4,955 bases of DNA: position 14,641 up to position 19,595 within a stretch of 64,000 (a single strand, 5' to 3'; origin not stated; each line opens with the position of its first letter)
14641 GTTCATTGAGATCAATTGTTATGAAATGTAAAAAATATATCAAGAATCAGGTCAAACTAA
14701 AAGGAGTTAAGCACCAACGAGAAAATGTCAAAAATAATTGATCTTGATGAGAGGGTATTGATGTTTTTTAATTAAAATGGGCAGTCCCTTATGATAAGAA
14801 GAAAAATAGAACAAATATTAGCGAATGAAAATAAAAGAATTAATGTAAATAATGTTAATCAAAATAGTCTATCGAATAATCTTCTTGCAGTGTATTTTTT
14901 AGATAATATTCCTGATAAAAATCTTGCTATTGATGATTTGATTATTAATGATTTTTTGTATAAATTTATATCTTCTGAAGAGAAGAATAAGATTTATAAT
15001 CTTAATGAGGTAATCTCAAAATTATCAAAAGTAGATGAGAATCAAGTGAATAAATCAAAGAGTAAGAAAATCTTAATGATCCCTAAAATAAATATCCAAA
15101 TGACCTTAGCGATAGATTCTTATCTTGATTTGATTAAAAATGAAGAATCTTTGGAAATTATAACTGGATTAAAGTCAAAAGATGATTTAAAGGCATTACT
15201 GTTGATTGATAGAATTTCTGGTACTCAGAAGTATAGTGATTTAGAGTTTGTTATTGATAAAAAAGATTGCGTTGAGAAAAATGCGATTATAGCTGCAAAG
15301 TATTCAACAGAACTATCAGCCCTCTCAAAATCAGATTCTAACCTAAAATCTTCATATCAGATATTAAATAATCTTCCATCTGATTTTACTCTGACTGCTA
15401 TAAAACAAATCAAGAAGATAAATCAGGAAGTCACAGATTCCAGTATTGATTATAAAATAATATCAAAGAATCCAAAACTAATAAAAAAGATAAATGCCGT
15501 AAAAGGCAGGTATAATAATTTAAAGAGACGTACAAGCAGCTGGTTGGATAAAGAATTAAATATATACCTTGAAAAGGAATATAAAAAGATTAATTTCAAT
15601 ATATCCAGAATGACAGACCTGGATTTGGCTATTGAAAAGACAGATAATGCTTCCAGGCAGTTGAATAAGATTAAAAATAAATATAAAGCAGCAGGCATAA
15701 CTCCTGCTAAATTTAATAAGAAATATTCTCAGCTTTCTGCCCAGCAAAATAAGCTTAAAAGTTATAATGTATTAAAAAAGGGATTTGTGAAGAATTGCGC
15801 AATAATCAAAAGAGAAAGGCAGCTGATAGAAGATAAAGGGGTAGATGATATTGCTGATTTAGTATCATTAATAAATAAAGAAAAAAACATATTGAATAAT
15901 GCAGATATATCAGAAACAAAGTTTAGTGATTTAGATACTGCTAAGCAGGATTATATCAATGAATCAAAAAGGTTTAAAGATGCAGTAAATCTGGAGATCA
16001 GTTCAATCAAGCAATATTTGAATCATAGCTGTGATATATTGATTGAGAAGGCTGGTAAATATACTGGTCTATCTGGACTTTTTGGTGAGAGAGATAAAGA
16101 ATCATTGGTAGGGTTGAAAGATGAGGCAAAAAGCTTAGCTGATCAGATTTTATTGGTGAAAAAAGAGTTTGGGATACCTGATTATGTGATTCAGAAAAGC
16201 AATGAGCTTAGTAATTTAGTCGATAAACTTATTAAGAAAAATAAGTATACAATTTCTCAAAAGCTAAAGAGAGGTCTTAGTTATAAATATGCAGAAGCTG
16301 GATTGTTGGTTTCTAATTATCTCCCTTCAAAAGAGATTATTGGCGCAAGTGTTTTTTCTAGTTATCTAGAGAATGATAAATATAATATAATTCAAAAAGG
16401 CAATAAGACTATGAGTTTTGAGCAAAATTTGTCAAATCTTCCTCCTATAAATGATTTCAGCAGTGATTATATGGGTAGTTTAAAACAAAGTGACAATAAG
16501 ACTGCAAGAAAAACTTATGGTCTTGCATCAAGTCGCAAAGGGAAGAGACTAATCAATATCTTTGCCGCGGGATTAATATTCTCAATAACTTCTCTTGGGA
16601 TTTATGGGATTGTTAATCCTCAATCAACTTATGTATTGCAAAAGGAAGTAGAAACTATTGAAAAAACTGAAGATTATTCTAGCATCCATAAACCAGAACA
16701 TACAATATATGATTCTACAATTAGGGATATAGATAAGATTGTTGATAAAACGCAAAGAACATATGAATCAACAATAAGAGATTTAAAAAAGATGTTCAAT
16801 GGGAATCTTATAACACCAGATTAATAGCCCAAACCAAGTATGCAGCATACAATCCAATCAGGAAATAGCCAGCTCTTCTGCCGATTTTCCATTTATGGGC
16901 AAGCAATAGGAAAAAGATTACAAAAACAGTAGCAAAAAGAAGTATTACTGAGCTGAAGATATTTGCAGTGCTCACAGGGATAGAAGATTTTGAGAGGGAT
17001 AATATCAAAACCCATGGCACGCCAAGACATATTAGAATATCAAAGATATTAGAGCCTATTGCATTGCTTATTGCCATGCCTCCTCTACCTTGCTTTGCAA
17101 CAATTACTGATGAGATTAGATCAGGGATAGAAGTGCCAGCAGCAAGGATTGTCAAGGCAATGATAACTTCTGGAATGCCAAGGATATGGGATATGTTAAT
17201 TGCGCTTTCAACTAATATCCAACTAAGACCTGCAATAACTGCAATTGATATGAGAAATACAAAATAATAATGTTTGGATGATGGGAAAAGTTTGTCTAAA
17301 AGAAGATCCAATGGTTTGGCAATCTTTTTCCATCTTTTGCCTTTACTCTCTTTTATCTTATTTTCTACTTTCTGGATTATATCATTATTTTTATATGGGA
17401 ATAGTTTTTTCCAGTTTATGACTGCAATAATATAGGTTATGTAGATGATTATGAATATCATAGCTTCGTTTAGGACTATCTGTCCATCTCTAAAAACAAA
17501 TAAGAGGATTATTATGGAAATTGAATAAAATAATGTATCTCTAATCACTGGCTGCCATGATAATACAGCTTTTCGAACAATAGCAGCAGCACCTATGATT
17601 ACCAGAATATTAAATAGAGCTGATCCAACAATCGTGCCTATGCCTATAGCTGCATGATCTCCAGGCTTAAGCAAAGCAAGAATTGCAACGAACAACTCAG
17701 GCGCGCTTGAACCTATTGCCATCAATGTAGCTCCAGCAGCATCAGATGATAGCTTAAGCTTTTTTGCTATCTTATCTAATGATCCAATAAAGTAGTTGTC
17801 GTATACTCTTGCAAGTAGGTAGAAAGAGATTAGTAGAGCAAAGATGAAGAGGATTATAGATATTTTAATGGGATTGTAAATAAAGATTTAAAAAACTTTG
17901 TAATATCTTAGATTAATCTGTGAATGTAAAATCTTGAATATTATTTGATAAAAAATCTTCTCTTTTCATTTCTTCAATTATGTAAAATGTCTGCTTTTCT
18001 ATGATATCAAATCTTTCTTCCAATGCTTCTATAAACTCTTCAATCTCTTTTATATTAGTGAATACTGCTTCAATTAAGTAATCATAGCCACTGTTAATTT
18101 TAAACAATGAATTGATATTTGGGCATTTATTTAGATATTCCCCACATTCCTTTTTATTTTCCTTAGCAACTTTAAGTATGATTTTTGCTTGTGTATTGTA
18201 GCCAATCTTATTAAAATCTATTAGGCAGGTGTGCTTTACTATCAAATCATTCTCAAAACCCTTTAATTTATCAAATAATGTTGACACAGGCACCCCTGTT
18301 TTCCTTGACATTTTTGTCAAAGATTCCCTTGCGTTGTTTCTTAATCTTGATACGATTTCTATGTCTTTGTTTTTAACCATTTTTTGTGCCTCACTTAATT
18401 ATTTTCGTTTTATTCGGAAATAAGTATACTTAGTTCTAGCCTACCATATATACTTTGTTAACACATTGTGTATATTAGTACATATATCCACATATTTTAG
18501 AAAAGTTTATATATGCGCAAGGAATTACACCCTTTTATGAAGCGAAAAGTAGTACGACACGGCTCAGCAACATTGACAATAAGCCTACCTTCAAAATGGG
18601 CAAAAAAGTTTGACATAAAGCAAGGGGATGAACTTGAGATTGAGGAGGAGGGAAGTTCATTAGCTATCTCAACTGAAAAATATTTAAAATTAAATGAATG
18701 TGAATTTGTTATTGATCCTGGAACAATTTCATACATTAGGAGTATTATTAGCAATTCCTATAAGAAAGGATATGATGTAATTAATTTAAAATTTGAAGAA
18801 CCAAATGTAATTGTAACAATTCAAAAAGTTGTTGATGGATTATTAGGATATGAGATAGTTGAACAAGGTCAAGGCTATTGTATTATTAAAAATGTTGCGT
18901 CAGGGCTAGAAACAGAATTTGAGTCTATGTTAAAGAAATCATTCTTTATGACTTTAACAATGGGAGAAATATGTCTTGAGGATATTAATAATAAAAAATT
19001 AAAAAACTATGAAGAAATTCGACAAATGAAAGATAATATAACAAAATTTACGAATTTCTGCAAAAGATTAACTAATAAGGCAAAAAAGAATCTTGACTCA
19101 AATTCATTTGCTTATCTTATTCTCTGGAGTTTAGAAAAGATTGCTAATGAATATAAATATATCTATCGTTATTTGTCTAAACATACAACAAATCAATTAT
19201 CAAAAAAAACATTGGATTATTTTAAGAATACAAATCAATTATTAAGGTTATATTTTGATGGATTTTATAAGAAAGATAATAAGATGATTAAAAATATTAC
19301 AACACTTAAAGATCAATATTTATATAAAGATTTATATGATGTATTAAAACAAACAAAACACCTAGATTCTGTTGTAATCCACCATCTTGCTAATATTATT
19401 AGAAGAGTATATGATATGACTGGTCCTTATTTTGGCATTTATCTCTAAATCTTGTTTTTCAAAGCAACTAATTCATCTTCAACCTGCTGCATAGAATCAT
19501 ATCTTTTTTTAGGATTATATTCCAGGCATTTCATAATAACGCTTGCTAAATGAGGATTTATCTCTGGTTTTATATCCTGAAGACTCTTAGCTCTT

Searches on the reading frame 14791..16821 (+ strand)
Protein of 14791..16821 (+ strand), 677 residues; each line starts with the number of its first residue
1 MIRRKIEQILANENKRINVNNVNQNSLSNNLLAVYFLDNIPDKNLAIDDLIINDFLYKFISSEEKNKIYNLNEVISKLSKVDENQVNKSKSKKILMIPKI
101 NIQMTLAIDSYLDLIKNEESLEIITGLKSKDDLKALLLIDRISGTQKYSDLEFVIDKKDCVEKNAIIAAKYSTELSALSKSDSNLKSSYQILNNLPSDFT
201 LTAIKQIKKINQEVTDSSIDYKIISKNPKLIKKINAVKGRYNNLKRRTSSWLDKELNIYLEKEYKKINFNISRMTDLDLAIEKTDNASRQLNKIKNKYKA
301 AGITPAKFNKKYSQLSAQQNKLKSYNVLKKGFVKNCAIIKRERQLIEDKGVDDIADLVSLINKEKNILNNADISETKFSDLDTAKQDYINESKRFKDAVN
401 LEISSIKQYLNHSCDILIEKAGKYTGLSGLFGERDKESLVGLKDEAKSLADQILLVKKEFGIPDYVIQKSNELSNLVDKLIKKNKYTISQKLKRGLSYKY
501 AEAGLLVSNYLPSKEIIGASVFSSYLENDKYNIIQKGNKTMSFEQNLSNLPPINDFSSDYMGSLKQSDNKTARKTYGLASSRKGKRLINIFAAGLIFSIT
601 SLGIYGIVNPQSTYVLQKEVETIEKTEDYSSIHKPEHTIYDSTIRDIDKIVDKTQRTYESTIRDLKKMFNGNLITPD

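Call 8: search_protein_families(library=pfam, proteins=[window:14791-16821:+], max_evalue=0.01)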
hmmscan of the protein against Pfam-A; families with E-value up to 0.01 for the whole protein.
window:14791-16821:+ (677 aa): 0 families

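Call 9: search_protein_families(library=padloc, proteins=[window:14791-16821:+], max_evalue=0.1)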
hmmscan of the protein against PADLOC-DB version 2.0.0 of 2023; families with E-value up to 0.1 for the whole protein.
window:14791-16821:+ (677 aa): 0 families

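Call 107: search_protein_families(library=ncbifam, proteins=[window:14791-16821:+], max_evalue=0.1)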
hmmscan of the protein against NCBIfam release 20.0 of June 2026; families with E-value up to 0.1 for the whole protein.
window:14791-16821:+ (677 aa): 1 family
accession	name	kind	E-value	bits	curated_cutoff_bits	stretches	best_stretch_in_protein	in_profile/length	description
NF040736.1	efflux_SaoE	equivalog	0.092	12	325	0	456-522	131-195/352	efflux transporter SaoE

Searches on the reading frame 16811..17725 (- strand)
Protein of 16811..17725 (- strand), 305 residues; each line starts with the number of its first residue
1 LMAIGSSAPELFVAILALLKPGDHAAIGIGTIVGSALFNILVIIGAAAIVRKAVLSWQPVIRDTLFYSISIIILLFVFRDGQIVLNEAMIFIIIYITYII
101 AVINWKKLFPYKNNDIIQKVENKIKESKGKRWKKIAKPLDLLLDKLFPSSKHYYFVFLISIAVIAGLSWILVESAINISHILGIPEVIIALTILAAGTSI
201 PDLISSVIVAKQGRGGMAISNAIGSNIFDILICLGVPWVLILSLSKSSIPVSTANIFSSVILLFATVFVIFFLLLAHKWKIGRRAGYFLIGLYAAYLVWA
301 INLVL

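Call 8: search_protein_families(library=pfam, proteins=[window:16811-17725:-], max_evalue=0.01)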
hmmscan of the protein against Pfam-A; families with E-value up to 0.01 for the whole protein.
window:16811-17725:- (305 aa): 1 family
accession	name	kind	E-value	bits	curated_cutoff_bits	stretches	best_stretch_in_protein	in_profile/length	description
PF01699.29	Na_Ca_ex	-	1.6e-47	161.7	24.9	2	153-301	2-150/151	Sodium/calcium exchanger protein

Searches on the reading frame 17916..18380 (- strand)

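Call 8: search_protein_families(library=pfam, proteins=[window:17916-18380:-], max_evalue=0.01)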
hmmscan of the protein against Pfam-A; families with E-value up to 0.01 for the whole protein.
window:17916-18380:- (155 aa): 3 families
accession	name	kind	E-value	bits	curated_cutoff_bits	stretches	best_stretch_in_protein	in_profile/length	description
PF01037.27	AsnC_trans_reg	-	1.3e-05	25.4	25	1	76-131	11-67/73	Lrp/AsnC ligand binding domain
PF13404.12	HTH_AsnC-type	-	0.0014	18.8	27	1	5-34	4-33/42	AsnC-type helix-turn-helix domain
PF12651.13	RHH_3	-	0.0089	16.4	21.6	0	9-38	5-34/44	Ribbon-helix-helix domain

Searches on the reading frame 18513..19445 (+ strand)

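Call 8: search_protein_families(library=pfam, proteins=[window:18513-19445:+], max_evalue=0.01)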
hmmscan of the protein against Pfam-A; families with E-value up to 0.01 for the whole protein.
window:18513-19445:+ (311 aa): 2 families
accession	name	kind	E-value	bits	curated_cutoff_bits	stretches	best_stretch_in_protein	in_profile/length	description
PF04014.23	MazE_antitoxin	-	2.1e-08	34.4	24.7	1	17-52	4-40/48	Antidote-toxin recognition MazE, bacterial antitoxin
PF03583.20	LIP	-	0.0097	15.7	23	0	186-275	113-204/286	Secretory lipase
